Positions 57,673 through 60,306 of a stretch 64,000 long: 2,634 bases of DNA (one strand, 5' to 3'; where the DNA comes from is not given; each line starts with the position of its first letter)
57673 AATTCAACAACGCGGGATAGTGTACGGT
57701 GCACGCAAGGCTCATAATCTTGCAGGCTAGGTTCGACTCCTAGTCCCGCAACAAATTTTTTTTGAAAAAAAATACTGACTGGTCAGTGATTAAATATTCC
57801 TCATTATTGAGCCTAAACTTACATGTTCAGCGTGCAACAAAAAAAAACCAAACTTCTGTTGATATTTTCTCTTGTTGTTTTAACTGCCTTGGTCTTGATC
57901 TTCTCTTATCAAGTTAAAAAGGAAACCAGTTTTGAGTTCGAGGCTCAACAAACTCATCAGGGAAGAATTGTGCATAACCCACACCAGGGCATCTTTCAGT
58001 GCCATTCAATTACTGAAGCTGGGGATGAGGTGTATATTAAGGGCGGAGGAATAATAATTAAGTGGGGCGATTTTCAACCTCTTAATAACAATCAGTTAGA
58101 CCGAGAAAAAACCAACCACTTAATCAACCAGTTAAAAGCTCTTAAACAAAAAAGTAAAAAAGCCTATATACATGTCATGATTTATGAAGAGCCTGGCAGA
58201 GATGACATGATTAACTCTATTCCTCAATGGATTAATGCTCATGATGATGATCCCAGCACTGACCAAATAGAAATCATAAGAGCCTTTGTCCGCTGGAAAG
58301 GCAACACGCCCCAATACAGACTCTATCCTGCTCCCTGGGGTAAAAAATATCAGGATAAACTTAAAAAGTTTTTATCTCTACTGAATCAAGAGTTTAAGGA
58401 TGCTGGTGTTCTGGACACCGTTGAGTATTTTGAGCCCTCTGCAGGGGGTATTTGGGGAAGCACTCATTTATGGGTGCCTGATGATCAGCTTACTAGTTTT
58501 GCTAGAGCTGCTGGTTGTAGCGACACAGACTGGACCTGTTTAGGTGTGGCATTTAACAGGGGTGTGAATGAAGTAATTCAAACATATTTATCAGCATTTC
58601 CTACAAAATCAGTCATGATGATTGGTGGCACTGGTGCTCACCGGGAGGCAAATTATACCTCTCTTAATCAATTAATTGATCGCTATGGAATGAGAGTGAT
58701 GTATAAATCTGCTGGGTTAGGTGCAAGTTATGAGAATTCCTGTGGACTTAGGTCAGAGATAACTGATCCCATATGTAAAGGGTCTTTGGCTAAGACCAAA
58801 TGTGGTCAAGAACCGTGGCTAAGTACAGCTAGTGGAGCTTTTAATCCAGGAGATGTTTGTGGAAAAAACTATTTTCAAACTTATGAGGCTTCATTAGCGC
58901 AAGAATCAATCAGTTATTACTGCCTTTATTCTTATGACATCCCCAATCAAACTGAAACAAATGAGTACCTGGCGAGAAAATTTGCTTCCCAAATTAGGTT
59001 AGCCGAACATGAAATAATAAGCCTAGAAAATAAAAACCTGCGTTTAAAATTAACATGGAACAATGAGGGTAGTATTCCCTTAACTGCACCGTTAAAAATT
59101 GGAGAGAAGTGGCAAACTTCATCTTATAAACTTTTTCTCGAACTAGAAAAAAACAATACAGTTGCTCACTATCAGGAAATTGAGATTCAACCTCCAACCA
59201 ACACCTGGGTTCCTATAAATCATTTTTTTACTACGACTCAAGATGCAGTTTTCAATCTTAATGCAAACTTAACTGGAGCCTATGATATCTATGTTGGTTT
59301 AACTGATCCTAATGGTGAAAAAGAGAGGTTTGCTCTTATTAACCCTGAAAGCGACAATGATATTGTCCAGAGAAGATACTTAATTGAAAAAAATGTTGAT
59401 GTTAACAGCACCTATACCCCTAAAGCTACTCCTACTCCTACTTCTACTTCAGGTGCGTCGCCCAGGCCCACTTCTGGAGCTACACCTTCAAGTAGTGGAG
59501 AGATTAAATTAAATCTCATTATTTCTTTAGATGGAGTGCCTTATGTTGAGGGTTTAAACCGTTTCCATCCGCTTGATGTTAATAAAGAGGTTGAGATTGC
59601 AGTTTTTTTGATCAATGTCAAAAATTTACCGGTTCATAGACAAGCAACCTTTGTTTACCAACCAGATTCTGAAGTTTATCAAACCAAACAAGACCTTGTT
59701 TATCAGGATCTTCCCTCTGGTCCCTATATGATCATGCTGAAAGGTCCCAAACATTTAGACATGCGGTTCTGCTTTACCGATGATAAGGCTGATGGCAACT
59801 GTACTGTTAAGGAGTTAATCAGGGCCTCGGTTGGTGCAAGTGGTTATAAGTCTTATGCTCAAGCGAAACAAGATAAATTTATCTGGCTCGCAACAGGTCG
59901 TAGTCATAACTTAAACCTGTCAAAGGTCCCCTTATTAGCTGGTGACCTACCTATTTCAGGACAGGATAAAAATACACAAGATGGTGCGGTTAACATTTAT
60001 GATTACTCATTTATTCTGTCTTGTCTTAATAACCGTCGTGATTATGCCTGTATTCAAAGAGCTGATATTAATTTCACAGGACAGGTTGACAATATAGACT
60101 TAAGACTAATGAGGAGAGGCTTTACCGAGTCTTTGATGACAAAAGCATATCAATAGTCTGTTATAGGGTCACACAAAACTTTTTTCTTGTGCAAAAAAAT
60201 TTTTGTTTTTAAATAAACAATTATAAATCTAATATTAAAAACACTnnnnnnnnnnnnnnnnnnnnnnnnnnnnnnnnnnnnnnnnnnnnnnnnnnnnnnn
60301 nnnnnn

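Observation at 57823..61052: Dockerin-like and cohesin-like modules on adjacent surface proteins (a second cohesin-like protein and a GH-A hydrolase lie at 47743-50259)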

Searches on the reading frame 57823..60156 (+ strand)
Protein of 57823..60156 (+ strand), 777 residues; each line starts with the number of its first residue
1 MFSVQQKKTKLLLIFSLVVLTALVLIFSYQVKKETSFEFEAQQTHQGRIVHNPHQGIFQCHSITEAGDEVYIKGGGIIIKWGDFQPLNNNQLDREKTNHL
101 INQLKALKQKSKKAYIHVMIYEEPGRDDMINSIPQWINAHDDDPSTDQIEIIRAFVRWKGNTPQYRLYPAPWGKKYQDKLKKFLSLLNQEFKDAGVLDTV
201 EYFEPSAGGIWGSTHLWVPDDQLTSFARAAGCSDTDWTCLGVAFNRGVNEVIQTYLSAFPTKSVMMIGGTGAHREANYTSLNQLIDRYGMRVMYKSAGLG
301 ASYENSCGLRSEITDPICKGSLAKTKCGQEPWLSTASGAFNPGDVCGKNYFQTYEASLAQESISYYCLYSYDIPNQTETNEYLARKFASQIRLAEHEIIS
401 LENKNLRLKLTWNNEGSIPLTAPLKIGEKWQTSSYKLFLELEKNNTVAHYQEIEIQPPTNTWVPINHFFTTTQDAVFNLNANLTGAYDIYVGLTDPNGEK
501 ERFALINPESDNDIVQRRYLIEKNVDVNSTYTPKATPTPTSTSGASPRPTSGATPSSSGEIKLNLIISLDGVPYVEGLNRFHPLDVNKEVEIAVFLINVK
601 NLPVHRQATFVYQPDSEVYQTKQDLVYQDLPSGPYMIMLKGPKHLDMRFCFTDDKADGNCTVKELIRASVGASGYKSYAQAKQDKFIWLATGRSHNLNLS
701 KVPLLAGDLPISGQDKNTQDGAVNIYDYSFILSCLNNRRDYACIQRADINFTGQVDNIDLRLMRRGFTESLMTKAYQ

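Call 3: search_protein_families(library=pfam, proteins=[window:57823-60156:+], max_evalue=1)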
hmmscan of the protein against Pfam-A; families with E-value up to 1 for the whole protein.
window:57823-60156:+ (777 aa): 2 families
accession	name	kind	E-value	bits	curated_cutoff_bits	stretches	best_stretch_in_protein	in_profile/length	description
PF00404.24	Dockerin_1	-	0.00058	20.4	22.9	1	719-765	6-54/57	Dockerin type I domain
PF16990.11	CBM_35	-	0.05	14.4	28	1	465-508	28-71/121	Carbohydrate binding module (family 35)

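Call 4: search_protein_families(library=ncbifam, proteins=[window:57823-60156:+], max_evalue=1)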
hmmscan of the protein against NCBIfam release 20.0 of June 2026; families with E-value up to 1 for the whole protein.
window:57823-60156:+ (777 aa): 0 families

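Call 7: search_solved_structures(query=window:57823-60156:+, max_evalue=10, show_alignments=3)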
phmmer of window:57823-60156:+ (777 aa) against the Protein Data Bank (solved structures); distinct sequences matched with E-value up to 10: 1.
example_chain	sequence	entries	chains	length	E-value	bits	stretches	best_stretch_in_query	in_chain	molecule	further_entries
4wi0_B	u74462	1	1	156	0.93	10.8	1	695-767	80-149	Cellulosomal scaffoldin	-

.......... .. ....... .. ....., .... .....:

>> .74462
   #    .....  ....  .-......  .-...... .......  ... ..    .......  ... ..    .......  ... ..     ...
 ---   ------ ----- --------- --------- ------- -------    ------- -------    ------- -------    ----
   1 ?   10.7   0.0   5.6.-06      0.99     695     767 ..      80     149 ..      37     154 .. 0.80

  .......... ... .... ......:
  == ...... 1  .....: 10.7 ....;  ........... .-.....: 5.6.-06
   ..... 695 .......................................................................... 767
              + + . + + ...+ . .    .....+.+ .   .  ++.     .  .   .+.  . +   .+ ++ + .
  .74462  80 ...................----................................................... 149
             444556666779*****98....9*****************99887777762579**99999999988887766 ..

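Call 17: find_homologous_proteins(query=window:57823-60156:+, max_evalue=0.01)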
Query window:57823-60156:+ (777 aa): 24 proteins with E <= 0.01 among 8000 candidates.
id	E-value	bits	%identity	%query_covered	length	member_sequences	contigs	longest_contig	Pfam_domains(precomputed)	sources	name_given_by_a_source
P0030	0.0e+0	1812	100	100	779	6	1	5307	-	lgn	-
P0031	5.8e-157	542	49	64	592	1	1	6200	PF00404.25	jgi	-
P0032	4.3e-147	510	47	61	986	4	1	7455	PF00404.25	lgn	-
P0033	4.0e-142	493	47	62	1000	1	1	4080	-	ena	-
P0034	3.0e-133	464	41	71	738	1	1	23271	-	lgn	-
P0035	1.7e-127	445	42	68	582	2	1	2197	-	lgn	-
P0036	3.5e-122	427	45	61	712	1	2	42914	-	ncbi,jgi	-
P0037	2.6e-120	421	43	67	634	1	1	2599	-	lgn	-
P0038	6.0e-120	420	44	62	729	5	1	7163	-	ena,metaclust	metaclust:\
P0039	8.8e-120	419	41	66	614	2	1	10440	PF00404.25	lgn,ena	-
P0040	2.1e-118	415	43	65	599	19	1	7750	-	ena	-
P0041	5.0e-118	414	35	98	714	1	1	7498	PF00404.25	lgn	-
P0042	1.2e-117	412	43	62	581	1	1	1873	-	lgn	-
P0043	4.4e-117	410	39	73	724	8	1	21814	-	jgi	-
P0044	2.6e-115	405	40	70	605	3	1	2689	-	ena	-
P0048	7.4e-110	387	42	64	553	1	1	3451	PF00404.25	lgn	-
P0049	8.0e-109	383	39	66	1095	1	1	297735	PF22847.3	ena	-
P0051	1.2e-100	356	39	61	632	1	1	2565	PF00404.25,PF16116.11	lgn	-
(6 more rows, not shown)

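Call 19: search_protein_families(library=pfam, alignment_id=A2, max_evalue=0.01)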
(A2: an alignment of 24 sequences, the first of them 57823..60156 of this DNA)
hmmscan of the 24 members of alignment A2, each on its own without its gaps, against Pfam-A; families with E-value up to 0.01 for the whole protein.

A. member 1, window:57823-60156:+ (777 aa): 1 family
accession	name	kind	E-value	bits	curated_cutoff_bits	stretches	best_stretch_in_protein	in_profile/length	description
PF00404.24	Dockerin_1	-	0.00058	20.4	22.9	1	719-765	6-54/57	Dockerin type I domain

B. families by the number of members that match (of 24 scanned): 3 families
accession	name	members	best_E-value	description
PF16116.10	DUF4832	12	6.9e-08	Domain of unknown function (DUF4832)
PF00404.24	Dockerin_1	12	8.8e-08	Dockerin type I domain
PF15418.12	DUF4625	2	0.0059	Domain of unknown function (DUF4625)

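Call 33: search_solved_structures(query=A2, max_evalue=1, show_alignments=2)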
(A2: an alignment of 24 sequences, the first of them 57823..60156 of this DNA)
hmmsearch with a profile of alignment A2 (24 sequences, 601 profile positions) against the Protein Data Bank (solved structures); distinct sequences matched with E-value up to 1: 33.
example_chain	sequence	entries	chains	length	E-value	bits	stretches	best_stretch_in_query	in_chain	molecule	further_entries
8x39_A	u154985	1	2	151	2e-05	26.4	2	545-595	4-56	Serine protease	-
8x3a_A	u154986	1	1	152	2e-05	26.3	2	545-595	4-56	Serine protease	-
2vn6_B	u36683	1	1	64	0.00057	21.5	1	546-596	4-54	ENDOGLUCANASE A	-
4fl4_A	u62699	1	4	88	0.0013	20.4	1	542-596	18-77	Glycoside hydrolase family 9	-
1daq_A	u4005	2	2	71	0.0013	20.3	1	544-597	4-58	ENDOGLUCANASE SS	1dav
2vn5_B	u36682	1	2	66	0.0014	20.2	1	546-596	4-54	ENDOGLUCANASE A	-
2mte_A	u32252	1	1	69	0.0014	20.2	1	544-597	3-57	Cellulose 1,4-beta-cellobiosidase (reducing end) CelS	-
5lxv_B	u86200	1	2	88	0.0043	18.6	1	542-595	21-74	Carbohydrate-binding protein WP_009985128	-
2y3n_B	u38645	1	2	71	0.006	18.2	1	544-597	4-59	CELLULOSOMAL FAMILY-48 PROCESSIVE GLYCOSIDE HYDROLASE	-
2yik_A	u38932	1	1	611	0.0071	17.9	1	527-596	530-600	ENDOGLUCANASE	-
4cj0_A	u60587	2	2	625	0.029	15.9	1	538-596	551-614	ENDOGLUCANASE D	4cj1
1clc_A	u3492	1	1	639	0.03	15.9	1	538-596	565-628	ENDOGLUCANASE CELD; EC: 3.2.1.4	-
3ul4_B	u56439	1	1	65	0.033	15.7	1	545-596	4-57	Cellulosome enzyme, dockerin type I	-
2b59_B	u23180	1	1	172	0.039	15.5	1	534-598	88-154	Cellulosomal scaffolding protein A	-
2ccl_B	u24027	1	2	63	0.04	15.4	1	546-596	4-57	ENDO-1,4-BETA-XYLANASE Y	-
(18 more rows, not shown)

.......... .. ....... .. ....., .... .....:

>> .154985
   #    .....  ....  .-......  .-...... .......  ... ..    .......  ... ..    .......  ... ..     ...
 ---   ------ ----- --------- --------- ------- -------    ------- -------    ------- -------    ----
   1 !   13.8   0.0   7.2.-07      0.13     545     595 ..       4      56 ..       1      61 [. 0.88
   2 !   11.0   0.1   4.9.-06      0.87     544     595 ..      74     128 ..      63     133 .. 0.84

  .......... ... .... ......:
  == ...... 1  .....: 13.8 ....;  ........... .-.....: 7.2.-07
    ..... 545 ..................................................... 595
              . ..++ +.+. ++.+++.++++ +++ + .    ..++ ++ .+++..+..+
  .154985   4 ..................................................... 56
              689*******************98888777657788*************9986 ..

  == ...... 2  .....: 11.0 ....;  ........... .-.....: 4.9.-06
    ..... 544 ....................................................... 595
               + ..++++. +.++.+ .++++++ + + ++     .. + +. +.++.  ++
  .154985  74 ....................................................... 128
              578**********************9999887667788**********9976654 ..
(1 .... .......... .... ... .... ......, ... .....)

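Call 35: find_encoding_contigs(protein=P0043, flank=6000, max_places=2)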
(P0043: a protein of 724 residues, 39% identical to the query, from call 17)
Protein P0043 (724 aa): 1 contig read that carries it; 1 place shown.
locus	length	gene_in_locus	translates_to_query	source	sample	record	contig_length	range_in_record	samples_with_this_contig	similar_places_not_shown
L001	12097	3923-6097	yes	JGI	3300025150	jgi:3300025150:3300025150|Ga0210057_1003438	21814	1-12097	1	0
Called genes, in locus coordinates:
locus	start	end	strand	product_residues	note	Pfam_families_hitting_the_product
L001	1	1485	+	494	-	?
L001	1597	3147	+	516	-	-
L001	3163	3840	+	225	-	PF04402:SIMPL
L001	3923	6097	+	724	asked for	-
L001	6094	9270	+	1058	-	-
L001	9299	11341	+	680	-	PF00912:Transgly, PF00905:Transpeptidase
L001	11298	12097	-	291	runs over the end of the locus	PF13354:Beta-lactamase2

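Call 36: find_encoding_contigs(protein=P0041, flank=6000, max_places=2)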
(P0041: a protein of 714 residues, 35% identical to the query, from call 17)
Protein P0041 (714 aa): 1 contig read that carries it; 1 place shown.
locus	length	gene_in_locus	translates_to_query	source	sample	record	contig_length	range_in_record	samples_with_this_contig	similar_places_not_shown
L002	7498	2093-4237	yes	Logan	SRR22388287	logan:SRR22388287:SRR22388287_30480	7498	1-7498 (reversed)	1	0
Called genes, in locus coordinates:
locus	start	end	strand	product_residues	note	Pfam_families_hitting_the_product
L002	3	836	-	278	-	?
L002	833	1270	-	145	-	PF01025:GrpE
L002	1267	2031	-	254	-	PF01628:HrcA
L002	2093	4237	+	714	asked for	PF00404:Dockerin_1 (faint)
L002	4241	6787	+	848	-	-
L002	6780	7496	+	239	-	?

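Call 37: find_encoding_contigs(protein=P0036, flank=8000, max_places=2)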
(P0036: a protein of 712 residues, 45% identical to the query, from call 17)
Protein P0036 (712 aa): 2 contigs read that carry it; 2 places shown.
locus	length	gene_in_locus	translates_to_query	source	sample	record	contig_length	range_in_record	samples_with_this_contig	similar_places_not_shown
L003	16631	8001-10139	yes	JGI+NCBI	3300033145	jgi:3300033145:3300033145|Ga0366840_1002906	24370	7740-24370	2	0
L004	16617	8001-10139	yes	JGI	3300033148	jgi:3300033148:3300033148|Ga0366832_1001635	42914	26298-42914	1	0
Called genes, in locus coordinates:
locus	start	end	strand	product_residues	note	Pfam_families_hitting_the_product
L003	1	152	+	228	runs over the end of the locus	PF02463:SMC_N (faint), PF00005:ABC_tran, PF13304:AAA_21 (faint)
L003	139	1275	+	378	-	PF07705:CARDB (faint)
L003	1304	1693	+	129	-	PF18894:PhageMetallopep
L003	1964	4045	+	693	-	PF00482:T2SSF (faint)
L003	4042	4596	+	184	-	-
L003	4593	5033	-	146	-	-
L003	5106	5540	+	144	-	-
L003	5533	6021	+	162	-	-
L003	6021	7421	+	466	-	-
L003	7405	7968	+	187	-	-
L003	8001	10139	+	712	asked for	-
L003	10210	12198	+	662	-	-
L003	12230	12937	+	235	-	-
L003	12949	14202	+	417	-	-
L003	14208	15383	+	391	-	-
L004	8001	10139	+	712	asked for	-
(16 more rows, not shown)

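Call 38: find_encoding_contigs(protein=P0049, flank=8000, max_places=1)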
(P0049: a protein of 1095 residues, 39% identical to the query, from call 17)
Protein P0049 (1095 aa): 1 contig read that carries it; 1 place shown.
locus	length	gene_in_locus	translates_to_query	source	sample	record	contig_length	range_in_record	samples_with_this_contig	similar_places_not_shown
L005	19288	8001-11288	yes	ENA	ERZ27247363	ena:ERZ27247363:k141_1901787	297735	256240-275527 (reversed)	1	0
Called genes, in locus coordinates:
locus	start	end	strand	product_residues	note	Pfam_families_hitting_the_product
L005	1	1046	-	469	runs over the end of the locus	-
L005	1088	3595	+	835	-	-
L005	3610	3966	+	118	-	-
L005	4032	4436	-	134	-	PF01797:Y1_Tnp (weak)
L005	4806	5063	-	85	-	PF12728:HTH_17, PF13411:MerR_1, PF00376:MerR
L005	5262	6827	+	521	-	-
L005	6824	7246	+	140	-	-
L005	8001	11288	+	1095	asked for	PF22847:Glyco_hydro_43_rel (faint)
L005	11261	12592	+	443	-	PF00404:Dockerin_1 (weak)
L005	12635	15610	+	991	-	PF13229:Beta_helix (weak)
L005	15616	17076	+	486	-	PF00404:Dockerin_1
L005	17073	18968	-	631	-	-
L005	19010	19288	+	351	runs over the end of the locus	-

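Call 39: find_encoding_contigs(protein=P0034, flank=8000, max_places=1)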
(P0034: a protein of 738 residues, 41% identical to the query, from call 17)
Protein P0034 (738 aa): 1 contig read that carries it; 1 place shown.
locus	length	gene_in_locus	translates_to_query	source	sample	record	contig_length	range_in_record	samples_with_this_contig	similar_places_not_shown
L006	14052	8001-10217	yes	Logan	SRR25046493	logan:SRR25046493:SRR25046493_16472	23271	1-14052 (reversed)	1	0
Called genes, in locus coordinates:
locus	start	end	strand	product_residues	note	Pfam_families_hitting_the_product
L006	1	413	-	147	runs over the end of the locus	PF01668:SmpB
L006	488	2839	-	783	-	-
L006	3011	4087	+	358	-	PF01300:Sua5_yciO_yrdC, PF02367:TsaE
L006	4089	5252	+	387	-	PF00814:TsaD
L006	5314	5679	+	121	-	-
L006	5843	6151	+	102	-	PF00166:Cpn10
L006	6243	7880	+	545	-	PF00118:Cpn60_TCP1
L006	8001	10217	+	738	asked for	-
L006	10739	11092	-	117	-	-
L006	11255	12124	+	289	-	PF02899:Phage_int_SAM_1, PF13495:Phage_int_SAM_4, PF00589:Phage_integrase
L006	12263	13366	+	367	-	PF00579:tRNA-synt_1b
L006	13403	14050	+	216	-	?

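Call 42: find_related_loci(query=A2, collection=genome_contigs, flank=6000)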
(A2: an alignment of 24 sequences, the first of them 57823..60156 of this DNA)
Query A2 (777 aa) in genome_contigs; peptide patterns used: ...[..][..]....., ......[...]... (x = any residue, [..] = any of these).
10 stretches matched a pattern; 4 encode a relative of the query (tblastn E <= 1e-3); 4 distinct loci.
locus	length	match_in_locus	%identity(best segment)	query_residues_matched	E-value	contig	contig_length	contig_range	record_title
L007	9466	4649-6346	40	7-572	1e-121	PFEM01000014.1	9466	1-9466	MAG: Candidatus Shapirobacteria bacterium CG10_big_fil_rev_8_21_14_0_10_48_15 CG10_8_21_14_0.10_scaffold_13838_c, whole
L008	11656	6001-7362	41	51-521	3e-107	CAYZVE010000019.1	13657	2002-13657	MAG TPA_asm: uncultured archaeon isolate binchicken_co387_541 genome assembly, contig: NODE_5493_length_13657_cov_13.416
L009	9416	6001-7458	34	51-527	3e-77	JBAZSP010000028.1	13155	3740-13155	MAG: Candidatus Shapirobacteria bacterium isolate SO_2017_GW1_176 NODE_17591_length_13155_cov_1.133942_OW334_2017, whole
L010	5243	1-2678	42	285-763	2e-54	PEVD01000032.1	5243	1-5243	MAG: Candidatus Shapirobacteria bacterium CG03_land_8_20_14_0_80_40_19 CG03_land_8_20_14_0.80_scaffold_11147_c, whole ge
